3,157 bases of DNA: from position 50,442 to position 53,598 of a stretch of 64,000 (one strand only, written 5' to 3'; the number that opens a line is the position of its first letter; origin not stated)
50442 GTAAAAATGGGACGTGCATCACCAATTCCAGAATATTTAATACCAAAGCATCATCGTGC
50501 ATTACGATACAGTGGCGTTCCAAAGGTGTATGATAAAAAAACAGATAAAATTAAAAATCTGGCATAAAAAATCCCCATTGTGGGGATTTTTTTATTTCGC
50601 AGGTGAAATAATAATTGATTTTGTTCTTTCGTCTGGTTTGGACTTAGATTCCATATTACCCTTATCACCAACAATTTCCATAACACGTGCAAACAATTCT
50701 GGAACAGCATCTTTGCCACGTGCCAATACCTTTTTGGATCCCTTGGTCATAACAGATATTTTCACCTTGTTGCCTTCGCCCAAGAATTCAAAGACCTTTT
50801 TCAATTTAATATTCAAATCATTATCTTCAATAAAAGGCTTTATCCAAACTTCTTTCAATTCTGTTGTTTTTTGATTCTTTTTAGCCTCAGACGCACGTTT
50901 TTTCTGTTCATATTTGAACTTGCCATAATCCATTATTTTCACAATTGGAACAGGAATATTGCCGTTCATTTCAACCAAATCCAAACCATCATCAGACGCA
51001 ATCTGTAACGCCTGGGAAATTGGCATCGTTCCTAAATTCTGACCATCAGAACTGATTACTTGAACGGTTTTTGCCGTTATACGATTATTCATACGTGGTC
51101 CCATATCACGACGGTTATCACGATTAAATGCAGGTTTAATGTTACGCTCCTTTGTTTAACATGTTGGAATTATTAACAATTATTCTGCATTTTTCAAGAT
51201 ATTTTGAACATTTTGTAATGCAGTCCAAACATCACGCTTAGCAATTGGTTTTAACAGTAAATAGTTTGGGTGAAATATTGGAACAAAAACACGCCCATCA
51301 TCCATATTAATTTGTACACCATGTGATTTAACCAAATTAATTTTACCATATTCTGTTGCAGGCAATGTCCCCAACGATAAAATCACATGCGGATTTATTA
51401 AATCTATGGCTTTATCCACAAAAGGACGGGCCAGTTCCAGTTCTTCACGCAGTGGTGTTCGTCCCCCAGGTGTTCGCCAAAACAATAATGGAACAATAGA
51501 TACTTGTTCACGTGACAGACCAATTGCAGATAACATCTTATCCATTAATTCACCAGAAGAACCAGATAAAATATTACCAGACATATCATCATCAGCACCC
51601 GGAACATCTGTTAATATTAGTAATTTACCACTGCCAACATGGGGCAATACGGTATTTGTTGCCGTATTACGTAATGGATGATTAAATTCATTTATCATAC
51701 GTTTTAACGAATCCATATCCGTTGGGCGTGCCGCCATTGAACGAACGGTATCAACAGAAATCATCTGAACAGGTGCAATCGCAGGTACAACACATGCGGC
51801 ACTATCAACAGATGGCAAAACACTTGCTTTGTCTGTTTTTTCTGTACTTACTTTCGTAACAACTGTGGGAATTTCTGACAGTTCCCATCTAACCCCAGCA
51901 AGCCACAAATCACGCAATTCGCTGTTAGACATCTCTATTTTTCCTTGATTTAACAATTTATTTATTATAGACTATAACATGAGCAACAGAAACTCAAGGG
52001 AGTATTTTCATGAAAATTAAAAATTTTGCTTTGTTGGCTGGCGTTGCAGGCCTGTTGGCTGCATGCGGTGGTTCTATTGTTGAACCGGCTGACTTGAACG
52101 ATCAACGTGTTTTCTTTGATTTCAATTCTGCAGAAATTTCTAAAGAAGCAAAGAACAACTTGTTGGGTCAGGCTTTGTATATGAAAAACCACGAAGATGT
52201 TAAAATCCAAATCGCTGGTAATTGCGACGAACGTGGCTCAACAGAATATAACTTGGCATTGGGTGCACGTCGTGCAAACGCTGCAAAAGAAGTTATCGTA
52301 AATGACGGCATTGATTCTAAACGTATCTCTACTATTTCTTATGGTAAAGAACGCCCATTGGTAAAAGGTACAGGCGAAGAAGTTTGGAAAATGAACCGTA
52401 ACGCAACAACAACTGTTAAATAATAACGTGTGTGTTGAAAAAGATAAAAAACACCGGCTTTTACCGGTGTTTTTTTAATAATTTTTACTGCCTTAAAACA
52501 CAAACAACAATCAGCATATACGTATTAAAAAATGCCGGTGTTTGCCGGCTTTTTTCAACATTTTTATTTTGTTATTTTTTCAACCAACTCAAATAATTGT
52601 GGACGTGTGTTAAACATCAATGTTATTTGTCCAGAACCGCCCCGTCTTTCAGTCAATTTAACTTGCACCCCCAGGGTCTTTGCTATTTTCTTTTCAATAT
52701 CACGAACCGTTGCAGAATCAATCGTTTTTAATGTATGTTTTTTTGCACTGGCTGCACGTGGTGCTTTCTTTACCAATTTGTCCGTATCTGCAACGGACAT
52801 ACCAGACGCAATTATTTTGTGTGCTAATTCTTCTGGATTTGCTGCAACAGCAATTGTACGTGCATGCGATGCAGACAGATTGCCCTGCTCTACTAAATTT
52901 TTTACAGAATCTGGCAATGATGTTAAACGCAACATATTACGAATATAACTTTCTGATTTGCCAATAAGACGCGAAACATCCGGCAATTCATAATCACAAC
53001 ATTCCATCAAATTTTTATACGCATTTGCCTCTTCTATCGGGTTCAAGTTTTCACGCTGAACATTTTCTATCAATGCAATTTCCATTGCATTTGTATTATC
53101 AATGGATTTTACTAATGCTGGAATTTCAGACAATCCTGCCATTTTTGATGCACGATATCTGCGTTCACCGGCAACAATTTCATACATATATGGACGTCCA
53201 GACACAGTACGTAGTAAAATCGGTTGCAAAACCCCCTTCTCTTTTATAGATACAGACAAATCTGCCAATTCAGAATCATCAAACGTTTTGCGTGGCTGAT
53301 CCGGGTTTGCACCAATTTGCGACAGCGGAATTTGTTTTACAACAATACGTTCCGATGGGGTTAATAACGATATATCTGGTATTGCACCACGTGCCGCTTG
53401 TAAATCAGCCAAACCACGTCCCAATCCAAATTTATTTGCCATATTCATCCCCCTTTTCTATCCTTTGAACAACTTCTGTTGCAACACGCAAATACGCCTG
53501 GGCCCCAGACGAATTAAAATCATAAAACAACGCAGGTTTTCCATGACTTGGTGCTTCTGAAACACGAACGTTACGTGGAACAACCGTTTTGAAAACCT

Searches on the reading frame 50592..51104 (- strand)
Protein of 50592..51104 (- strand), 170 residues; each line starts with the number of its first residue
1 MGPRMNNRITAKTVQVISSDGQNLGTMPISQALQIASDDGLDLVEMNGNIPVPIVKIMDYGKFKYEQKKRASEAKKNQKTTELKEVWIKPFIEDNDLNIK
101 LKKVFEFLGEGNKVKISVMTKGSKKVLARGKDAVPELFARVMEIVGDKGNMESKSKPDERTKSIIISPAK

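Call 24: search_protein_families(library=pfam, proteins=[window:50592-51104:-], max_evalue=0.001)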
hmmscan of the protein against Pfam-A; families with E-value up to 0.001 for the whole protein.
window:50592-51104:- (170 aa): 2 families
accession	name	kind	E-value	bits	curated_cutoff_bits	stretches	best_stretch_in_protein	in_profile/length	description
PF05198.21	IF3_N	-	2.5e-27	95.3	26.9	1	5-74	1-70/70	Translation initiation factor IF-3, N-terminal domain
PF00707.27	IF3_C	-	3.5e-15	56.2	34.8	1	82-168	2-85/86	Translation initiation factor IF-3, C-terminal domain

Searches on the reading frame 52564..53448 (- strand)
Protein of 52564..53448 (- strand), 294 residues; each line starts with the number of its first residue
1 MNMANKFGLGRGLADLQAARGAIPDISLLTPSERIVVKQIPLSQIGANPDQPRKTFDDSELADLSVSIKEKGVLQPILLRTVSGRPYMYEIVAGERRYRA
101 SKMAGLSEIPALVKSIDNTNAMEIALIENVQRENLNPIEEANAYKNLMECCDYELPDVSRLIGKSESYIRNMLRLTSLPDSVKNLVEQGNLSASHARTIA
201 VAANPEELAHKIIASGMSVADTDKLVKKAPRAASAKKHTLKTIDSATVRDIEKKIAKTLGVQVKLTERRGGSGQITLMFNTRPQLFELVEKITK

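Call 34: search_protein_families(library=pfam, proteins=[window:52564-53448:-], max_evalue=0.001)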
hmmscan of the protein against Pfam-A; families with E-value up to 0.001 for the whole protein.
window:52564-53448:- (294 aa): 3 families
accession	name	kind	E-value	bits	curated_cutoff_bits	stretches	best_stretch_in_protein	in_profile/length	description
PF02195.25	ParB_N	-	6.9e-34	116.2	26.3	1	37-131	3-95/95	ParB N-terminal domain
PF17762.8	HTH_ParB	-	2.3e-26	92.3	22.6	1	133-229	1-100/102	ParB HTH domain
PF23552.2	ParB_C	-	2.1e-05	24.3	23.8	1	245-292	2-49/50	ParB dimerisation domain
